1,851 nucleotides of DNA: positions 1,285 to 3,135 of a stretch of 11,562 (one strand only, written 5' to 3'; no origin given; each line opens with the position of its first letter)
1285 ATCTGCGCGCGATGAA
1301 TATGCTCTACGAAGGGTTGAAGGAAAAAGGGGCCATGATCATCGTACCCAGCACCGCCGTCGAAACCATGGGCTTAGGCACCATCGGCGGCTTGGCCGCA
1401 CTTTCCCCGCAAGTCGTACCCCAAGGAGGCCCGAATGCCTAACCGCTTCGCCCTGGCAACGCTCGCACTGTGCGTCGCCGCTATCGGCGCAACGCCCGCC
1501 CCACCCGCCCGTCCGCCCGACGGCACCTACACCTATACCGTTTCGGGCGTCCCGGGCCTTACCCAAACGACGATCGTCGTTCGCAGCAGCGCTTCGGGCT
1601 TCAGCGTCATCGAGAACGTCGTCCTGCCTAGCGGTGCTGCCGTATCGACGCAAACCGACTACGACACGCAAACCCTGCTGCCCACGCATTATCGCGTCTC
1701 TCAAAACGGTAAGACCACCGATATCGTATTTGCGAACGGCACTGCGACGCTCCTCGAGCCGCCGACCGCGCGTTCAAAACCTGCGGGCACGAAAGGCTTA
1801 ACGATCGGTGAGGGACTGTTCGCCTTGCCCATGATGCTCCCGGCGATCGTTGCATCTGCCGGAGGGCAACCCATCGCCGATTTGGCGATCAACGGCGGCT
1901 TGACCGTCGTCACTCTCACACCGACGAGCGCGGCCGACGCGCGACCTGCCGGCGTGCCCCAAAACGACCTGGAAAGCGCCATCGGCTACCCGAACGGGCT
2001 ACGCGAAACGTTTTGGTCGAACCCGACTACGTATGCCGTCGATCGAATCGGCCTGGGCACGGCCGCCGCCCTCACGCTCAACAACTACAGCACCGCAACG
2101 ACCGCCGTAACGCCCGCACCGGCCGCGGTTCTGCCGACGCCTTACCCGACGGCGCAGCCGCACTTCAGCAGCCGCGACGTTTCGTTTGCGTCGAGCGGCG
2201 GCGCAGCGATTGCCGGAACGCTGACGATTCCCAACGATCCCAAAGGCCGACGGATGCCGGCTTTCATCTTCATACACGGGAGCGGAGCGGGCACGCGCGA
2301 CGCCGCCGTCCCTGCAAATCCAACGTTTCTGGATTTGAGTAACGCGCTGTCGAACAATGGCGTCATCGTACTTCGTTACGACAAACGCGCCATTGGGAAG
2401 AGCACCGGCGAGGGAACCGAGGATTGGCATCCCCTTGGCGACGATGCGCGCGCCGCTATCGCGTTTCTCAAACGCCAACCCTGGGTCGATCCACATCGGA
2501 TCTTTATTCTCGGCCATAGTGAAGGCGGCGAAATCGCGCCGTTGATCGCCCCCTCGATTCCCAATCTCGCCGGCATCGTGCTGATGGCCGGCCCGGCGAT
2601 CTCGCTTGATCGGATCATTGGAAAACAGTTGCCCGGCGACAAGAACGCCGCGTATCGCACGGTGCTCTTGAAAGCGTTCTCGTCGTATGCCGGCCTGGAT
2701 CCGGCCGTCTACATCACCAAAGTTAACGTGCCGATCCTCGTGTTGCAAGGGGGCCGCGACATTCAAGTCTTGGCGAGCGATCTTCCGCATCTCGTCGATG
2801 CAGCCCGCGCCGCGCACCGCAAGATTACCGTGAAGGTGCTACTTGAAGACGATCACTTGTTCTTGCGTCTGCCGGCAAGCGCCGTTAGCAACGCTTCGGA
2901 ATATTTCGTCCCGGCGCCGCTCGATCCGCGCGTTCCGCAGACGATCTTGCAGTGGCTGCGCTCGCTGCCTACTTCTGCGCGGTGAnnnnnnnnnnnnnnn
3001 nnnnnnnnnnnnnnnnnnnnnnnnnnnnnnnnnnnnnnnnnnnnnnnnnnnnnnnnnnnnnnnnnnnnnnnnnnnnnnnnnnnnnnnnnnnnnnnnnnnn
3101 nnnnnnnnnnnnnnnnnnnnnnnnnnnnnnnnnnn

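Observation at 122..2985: Translationally coupled GntR(YtrA-like)-SPFH-secreted serine hydrolase cassette: an SPFH/hydrolase pair without NfeD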

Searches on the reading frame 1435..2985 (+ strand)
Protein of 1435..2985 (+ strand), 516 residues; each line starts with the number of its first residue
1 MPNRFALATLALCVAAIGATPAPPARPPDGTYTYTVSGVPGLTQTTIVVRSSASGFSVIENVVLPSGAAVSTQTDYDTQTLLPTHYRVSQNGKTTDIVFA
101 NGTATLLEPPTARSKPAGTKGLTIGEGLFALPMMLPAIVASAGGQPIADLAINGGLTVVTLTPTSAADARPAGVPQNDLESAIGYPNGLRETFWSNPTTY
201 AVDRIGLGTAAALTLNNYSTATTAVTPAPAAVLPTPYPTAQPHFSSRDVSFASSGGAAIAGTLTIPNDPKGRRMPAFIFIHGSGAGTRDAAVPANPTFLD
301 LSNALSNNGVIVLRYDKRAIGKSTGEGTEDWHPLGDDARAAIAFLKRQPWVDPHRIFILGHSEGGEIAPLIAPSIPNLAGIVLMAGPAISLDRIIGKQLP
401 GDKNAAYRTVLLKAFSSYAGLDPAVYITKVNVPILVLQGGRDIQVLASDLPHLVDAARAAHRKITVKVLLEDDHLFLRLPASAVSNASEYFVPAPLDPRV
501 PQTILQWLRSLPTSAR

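Call 6: search_protein_families(library=pfam, proteins=[window:1435-2985:+], max_evalue=0.01)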
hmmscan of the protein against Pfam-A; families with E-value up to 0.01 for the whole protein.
window:1435-2985:+ (516 aa): 10 families
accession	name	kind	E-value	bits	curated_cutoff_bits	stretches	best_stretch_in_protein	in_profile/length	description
PF12146.15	Hydrolase_4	-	8.2e-12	45.4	27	1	299-392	21-114/239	Serine aminopeptidase, S33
PF01738.24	DLH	-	3.3e-07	30.6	21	1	335-480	78-192/217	Dienelactone hydrolase family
PF20434.5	BD-FAE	-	4e-07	30.2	26.8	1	266-372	6-107/215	BD-FAE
PF00326.27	Peptidase_S9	-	2.9e-06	27.4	22.6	1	336-477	46-190/213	Prolyl oligopeptidase family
PF12697.13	Abhydrolase_6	-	4.1e-06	28.1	26.3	1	278-462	2-148/217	Alpha/beta hydrolase family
PF00561.26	Abhydrolase_1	-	6.1e-06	26.5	25.8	1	275-411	1-129/245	alpha/beta hydrolase fold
PF08840.17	BAAT_C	-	7.9e-05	23.2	20.9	1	341-391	9-59/210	BAAT / Acyl-CoA thioester hydrolase C terminal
PF02129.25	Peptidase_S15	-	0.00029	21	23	1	227-387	18-129/262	X-Pro dipeptidyl-peptidase (S15 family)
PF20408.4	Abhydrolase_11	-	0.00035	20.8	27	0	276-387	4-108/193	Alpha/beta hydrolase domain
PF05448.18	AXE1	-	0.00046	19.5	21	0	337-372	159-194/321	Acetyl xylan esterase (AXE1)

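Call 7: search_protein_families(library=ncbifam, proteins=[window:1435-2985:+], max_evalue=0.01)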
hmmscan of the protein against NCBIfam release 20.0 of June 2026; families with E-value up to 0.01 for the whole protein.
window:1435-2985:+ (516 aa): 6 families
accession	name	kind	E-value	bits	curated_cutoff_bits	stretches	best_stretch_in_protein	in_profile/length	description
NF041096.1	esterase_EstD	equivalog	3.9e-39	134.9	600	2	243-399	134-286/421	esterase EstD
NF047920.1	lactonase_UilS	equivalog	2.7e-08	33.9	400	1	258-382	10-126/285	UilS family quorum-quenching N-acyl-homoserine lactonase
TIGR03100.1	hydr1_PEP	hypoth_equivalog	4.2e-08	32.8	168.45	1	248-384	4-130/274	hydrolase 1, exosortase A system-associated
NF050058.1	e_dPHAscl_type1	hypoth_equivalog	2.7e-05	23.8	150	1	341-462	91-209/276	extracellular catalytic domain type 1 short-chain-length polyhydroxyalkanoate depolymerase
NF041759.1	mac_hydro_EstT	equivalog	0.0013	17.9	450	1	301-385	42-125/278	macrolide hydrolase EstT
NF052610.1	macro_16_ester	equivalog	0.0031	16.9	420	1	302-377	44-117/281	alpha/beta fold macrolide esterase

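Call 8: search_solved_structures(query=window:1435-2985:+, max_evalue=0.01, show_alignments=2)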
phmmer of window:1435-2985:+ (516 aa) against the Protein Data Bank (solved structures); distinct sequences matched with E-value up to 0.01: 28.
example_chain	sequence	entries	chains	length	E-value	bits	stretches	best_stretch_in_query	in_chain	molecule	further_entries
8b4u_A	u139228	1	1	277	2.5e-15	59.5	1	249-478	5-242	Alpha/beta hydrolase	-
9h0z_A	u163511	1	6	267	1e-13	54.2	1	255-396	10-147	Serine aminopeptidase S33 domain-containing protein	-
7q4h_A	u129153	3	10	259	3e-13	52.7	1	255-397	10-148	Hydrolase_4 domain-containing protein | Serine aminopeptidase S33 domain-containing protein | Prolyl oligopeptidase family protein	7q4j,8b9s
9pjb_A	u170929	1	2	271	1.1e-12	50.8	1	251-476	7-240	MHETase MHT043-5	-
7wwh_A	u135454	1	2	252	2.5e-12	49.6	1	256-396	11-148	Alpha/beta hydrolase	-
7z2u_A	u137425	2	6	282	9.3e-10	41.2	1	254-397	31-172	Ferulic acid esterase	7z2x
7z2v_A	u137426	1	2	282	2.4e-09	39.8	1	254-397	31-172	Ferulic acid esterase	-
9pid_A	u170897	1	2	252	3.7e-09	39.2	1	253-476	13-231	Alpha/beta fold hydrolase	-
9pir_A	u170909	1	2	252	1.8e-08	36.9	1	253-458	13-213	Alpha/beta fold hydrolase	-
9pic_A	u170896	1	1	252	3e-08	36.2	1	253-458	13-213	Alpha/beta fold hydrolase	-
9w30_A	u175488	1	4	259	2.1e-07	33.4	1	256-403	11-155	Alpha/beta superfamily hydrolase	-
3pf8_A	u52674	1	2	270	1.6e-06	30.5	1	297-392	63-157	Cinnamoyl esterase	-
7qjm_A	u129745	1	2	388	3e-06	29.6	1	247-382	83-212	alpha/beta-hydrolase (202)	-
3qm1_A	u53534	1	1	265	4e-06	29.2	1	297-392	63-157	Cinnamoyl esterase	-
3pf9_A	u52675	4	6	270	4.2e-06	29.1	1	297-392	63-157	Cinnamoyl esterase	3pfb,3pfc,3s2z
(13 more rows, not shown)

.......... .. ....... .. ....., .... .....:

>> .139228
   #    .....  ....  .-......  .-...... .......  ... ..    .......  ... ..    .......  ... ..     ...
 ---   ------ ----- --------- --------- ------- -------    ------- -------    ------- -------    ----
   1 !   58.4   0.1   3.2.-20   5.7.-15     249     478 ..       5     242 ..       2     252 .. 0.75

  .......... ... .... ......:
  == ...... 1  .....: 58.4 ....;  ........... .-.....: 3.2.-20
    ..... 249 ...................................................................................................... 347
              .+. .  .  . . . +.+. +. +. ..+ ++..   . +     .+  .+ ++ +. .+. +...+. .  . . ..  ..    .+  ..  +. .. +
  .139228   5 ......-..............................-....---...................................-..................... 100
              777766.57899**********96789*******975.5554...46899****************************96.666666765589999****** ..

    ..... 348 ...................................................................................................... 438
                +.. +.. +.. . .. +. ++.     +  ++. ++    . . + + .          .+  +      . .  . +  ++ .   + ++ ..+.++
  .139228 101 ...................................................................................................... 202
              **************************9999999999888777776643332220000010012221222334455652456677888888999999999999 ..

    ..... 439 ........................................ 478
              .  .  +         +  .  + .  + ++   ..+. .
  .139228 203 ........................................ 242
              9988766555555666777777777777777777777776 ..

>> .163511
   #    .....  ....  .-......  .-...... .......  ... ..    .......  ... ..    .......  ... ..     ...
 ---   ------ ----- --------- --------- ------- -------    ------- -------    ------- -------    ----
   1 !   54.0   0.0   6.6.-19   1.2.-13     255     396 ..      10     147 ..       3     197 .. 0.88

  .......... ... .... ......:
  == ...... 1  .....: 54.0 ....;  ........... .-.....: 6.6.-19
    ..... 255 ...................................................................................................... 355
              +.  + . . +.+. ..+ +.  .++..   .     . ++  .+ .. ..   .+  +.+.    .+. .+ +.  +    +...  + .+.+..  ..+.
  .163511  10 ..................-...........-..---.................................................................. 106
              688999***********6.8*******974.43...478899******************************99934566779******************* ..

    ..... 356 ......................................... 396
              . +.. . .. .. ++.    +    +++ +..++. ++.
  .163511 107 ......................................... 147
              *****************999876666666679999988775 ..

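Call 9: find_homologous_proteins(query=window:1435-2985:+)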
Query window:1435-2985:+ (516 aa): 536 proteins with E <= 0.001 among 8000 candidates; the best 120 are listed.
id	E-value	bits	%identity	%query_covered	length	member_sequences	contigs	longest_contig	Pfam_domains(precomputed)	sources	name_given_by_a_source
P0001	0.0e+0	1071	95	100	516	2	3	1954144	PF00326.28,PF01738.25,PF00561.27,PF12146.16,PF20434.6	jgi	jgi:dienelactone hydrolase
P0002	2.8e-214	731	68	99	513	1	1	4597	PF02129.25,PF00326.28,PF20408.5,PF12697.14,PF01738.25,PF00561.27,PF12146.16,PF20434.6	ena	-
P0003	3.0e-213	727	65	100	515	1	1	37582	PF00326.28,PF12697.14,PF01738.25,PF08840.18,PF00561.27,PF12146.16,PF20434.6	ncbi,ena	ncbi:MAG TPA: alpha/beta fold hydrolase [Candidatus Baltobacteraceae bacterium]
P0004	1.3e-211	722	67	100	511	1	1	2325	PF00326.28,PF01738.25,PF08840.18,PF00561.27,PF12146.16,PF20434.6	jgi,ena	-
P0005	3.1e-197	675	64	99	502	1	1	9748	PF00326.28,PF12697.14,PF01738.25,PF12146.16,PF20434.6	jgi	jgi:dienelactone hydrolase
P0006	2.1e-166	573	59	94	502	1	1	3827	PF00326.28,PF12697.14,PF01738.25,PF12146.16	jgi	jgi:dienelactone hydrolase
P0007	5.6e-161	555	57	97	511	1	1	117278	PF00326.28,PF12697.14,PF01738.25,PF08840.18,PF07819.20,PF12146.16,PF20434.6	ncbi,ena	-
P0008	3.0e-146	506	51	99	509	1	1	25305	PF02129.25,PF00326.28,PF12697.14,PF01738.25,PF00561.27,PF12146.16,PF20434.6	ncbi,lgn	-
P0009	3.0e-145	503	50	99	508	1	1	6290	PF02129.25,PF00326.28,PF20408.5,PF12697.14,PF01738.25,PF00561.27,PF12146.16,PF20434.6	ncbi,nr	ncbi:MAG: alpha/beta fold hydrolase [Candidatus Eremiobacteraeota bacterium]|nr:alpha/beta fold hydr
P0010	3.4e-143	496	51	99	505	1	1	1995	PF00326.28,PF12697.14,PF01738.25,PF00561.27,PF12146.16,PF20434.6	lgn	-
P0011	3.8e-143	496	50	99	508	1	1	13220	PF02129.25,PF00326.28,PF12697.14,PF01738.25,PF00561.27,PF12146.16,PF20434.6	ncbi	-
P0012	6.7e-122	426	48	95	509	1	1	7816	PF00326.28,PF12697.14,PF00561.27,PF12146.16,PF20434.6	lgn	-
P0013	9.4e-121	422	74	53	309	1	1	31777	PF02129.25,PF00326.28,PF12697.14,PF01738.25,PF00561.27,PF12146.16,PF20434.6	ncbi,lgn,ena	-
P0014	5.0e-120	420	46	97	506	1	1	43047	PF02129.25,PF00326.28,PF00561.27,PF12146.16,PF20434.6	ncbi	-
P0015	5.9e-119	416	46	94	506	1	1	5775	PF02129.25,PF00326.28,PF20408.5,PF12697.14,PF00561.27,PF12146.16,PF20434.6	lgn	-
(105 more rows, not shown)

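Call 11: find_encoding_contigs(protein=P0001, flank=10000, max_places=3)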
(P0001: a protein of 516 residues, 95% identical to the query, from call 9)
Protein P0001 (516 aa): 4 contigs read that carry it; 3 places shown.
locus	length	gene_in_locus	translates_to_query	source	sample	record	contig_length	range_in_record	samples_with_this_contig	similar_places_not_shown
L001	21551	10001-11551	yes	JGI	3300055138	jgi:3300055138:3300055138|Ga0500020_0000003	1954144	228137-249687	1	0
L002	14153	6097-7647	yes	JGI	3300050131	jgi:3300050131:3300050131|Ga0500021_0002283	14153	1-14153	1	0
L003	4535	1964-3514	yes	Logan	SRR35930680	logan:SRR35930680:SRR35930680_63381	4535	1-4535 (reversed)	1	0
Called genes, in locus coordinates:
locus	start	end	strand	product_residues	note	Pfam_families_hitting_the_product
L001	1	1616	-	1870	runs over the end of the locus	PF13205:Big_5 (weak), PF11974:bMG3 (weak), PF01835:MG2, PF17972:bMG5 (weak), PF07703:A2M_BRD, PF00207:A2M, PF17973:bMG10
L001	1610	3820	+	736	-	PF00912:Transgly, PF00905:Transpeptidase, PF06832:BiPBP_C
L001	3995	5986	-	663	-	PF00083:Sugar_tr, PF06609:TRI12, PF07690:MFS_1, PF13347:MFS_2 (weak)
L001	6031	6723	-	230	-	PF01738:DLH, PF00326:Peptidase_S9 (faint)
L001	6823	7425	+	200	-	-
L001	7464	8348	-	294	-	PF02826:2-Hacid_dh_C, PF03446:NAD_binding_2, PF03807:F420_oxidored (weak), PF14833:NAD_binding_11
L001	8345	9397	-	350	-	PF00248:Aldo_ket_red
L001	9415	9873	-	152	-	-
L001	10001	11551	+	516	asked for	PF00561:Abhydrolase_1 (faint), PF20434:BD-FAE (faint), PF12146:Hydrolase_4, PF01738:DLH, PF00326:Peptidase_S9 (weak)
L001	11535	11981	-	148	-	PF13442:Cytochrome_CBB3, PF00034:Cytochrom_C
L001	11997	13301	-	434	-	PF01098:FTSW_RODA_SPOVE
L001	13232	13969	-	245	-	-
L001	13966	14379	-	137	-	PF16697:Yop-YscD_cpl, PF00498:FHA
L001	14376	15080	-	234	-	PF12401:FhaA_N, PF16697:Yop-YscD_cpl, PF00498:FHA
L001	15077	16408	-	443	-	PF01029:NusB, PF22458:RsmF-B_ferredox, PF01189:Methyltr_RsmB-F, PF13649:Methyltransf_25 (faint)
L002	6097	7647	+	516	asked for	PF00561:Abhydrolase_1 (faint), PF20434:BD-FAE (faint), PF12146:Hydrolase_4, PF01738:DLH, PF00326:Peptidase_S9 (weak)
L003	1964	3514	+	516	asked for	PF00561:Abhydrolase_1 (faint), PF20434:BD-FAE (faint), PF12146:Hydrolase_4, PF01738:DLH, PF00326:Peptidase_S9 (weak)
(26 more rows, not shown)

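Call 12: find_encoding_contigs(protein=P0007, flank=8000, max_places=2)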
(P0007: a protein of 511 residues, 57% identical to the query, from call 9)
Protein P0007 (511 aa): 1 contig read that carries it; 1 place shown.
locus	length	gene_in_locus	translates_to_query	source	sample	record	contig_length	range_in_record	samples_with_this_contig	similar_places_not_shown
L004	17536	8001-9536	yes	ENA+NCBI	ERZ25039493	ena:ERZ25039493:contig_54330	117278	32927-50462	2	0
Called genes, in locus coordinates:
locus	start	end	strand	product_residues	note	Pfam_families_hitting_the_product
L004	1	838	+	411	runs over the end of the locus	-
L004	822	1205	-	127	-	PF00903:Glyoxalase (weak)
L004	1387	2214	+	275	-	PF00165:HTH_AraC (weak), PF12833:HTH_18, PF00165:HTH_AraC (weak)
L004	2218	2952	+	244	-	PF07681:DoxX (faint)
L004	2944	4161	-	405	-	PF11949:DUF3466 (faint)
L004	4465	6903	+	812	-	PF09286:Pro-kuma_activ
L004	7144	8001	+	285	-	-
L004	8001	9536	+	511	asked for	PF07819:PGAP1 (weak), PF12697:Abhydrolase_6, PF20434:BD-FAE (faint), PF12146:Hydrolase_4, PF00326:Peptidase_S9, PF01738:DLH (weak), PF08840:BAAT_C (faint)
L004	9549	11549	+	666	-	PF13401:AAA_22 (faint), PF01590:GAF, PF13185:GAF_2 (weak), PF25872:HTH_77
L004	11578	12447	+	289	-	PF13424:TPR_12, PF00515:TPR_1 (faint), PF07719:TPR_2 (faint), PF13181:TPR_8 (faint), PF13374:TPR_10 (faint)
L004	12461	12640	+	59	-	PF16591:HBM (weak)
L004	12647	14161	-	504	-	PF09286:Pro-kuma_activ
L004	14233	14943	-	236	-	-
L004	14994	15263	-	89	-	PF01047:MarR (weak), PF12802:MarR_2 (weak), PF12840:HTH_20 (faint), PF13545:HTH_Crp_2 (faint), PF25213:HVO_A0261_N (weak)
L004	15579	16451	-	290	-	PF12680:SnoaL_2 (faint), PF04542:Sigma70_r2, PF22029:PhyR_sigma2 (weak), PF04545:Sigma70_r4 (weak), PF08281:Sigma70_r4_2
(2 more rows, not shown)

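Call 19: find_related_loci(query=A1, collection=genome_contigs, flank=6000)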
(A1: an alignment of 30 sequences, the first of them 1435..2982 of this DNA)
Query A1 (516 aa) in genome_contigs; peptide patterns used: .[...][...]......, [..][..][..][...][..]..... (x = any residue, [..] = any of these).
599 stretches matched a pattern (row limit reached: there are more); 592 encode a relative of the query (tblastn E <= 1e-3); the best 80 are kept; 79 distinct loci.
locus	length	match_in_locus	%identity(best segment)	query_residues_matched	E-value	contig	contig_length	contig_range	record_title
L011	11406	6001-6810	65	240-511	6e-108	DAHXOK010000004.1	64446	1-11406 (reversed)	MAG TPA_asm: Vulcanimicrobiota bacterium isolate clean317 NODE_4_length_64446_cov_3.266281, whole genome shotgun sequenc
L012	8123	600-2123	51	3-512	1e-148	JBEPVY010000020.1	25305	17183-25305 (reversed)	MAG: Vulcanimicrobiota bacterium isolate 22E.semibin_refined.189_sub NODE_1617_length_25305_cov_10.857386, whole genome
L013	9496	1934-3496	38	19-508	1e-89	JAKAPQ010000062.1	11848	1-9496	MAG: bacterium isolate YF1.bin76 NODE_6630_length_11848_cov_11.312516, whole genome shotgun sequence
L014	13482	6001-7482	40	10-508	5e-89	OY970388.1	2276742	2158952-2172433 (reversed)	MAG: Candidatus Eremiobacteraeota bacterium isolate MFD09603.bin.1.231 genome assembly, chromosome: 1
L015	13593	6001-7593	39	12-510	7e-89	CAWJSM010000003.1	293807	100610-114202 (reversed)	MAG: Candidatus Eremiobacteraeota bacterium isolate MFD09671.bin.2.82 genome assembly, contig: contig_12546, whole genom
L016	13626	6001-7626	38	5-514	7e-86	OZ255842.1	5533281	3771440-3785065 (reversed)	MAG: Candidatus Lustribacter sp. isolate b2d0d710-fbdc-480a-8baf-cd9514fa0254 genome assembly, chromosome: 1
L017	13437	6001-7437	40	26-508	1e-83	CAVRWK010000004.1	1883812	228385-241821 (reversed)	MAG: Candidatus Eremiobacteraeota bacterium isolate MFD05502.bin.3.281 genome assembly, contig: contig_9589, whole genom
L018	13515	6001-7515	37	28-515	3e-81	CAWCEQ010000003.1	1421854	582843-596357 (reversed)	MAG: Candidatus Eremiobacteraeota bacterium isolate MFD09495.bin.1.27 genome assembly, contig: contig_563, whole genome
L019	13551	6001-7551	39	6-508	4e-81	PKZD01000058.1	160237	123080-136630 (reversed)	MAG: Vulcanimicrobiota bacterium isolate palsa_1504 73.20120500_P13.25_contig_698, whole genome shotgun sequence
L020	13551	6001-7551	37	8-508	2e-79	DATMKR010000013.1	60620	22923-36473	MAG TPA_asm: Candidatus Acidoferrum sp. isolate SMAG_U12776 k141_635869, whole genome shotgun sequence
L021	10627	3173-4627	37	29-508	3e-79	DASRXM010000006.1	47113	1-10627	MAG TPA_asm: Candidatus Babeliales bacterium isolate SMAG_U12343 k141_156163, whole genome shotgun sequence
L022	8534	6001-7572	38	8-516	2e-78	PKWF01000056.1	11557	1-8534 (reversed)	MAG: Vulcanimicrobiota bacterium isolate palsa_1505 73.20120500_P31.9_contig_4081, whole genome shotgun sequence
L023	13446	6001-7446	38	27-508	1e-77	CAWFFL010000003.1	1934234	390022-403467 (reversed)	MAG: Candidatus Eremiobacteraeota bacterium isolate MFD00731.bin.2.20 genome assembly, contig: contig_38488, whole genom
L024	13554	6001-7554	37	24-508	3e-73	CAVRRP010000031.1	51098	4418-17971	MAG: Candidatus Eremiobacteraeota bacterium isolate MFD01213.bin.3.295 genome assembly, contig: contig_47028, whole geno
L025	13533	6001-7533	36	29-508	1e-72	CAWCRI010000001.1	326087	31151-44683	MAG: Candidatus Eremiobacteraeota bacterium isolate MFD01213.bin.2.159 genome assembly, contig: contig_1007, whole genom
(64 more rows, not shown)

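Call 59: predict_structure(alignment_id=A4)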
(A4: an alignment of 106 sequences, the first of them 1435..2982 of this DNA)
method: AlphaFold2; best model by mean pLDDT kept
length: 516 residues; sequences in the alignment: 106
mean_pLDDT: 91.5   pTM: 0.80
mean pLDDT of the five models: 91.5, 91.4, 89.5, 88.7, 88.5
residues with pLDDT >= 90: 376; 70-90: 105; 50-70: 33; < 50: 2
segments of 3 or more residues with pLDDT < 50: none
pLDDT, mean of each block of 10 residues (from residue 1): 57 66 96 94 95 95 86 96 96 90 88 95 93 98 97 84 93 97 93 98 93 97 75 66 96 98 93 96 84 82 97 95 91 98 98 98 98 98 98 93 82 93 98 98 95 99 98 93 84 89 98 74
secondary structure, 60 per line:
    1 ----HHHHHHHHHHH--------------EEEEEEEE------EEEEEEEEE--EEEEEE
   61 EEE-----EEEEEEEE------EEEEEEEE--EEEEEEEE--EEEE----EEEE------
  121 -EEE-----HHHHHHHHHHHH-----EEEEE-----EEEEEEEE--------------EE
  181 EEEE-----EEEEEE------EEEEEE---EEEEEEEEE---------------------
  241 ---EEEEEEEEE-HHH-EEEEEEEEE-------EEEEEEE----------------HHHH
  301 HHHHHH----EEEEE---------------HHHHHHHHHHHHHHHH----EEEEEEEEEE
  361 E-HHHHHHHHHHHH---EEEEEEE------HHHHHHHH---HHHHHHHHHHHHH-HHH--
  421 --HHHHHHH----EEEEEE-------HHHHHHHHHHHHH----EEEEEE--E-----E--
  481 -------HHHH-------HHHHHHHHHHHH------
elements in order: H5-15 E30-37 E44-52 E55-63 E69-76 E83-90 E93-100 E103-106 E111-114 E122-124 H130-141 E147-151 E157-164 E179-184 E190-195 E202-207 E211-219 E244-252 E258-266 E274-280 H297-306 E311-315 H331-346 E351-361 H363-374 E378-384 H391-398 H402-414 H423-429 E434-439 H447-459 E464-469 H488-491 H499-510
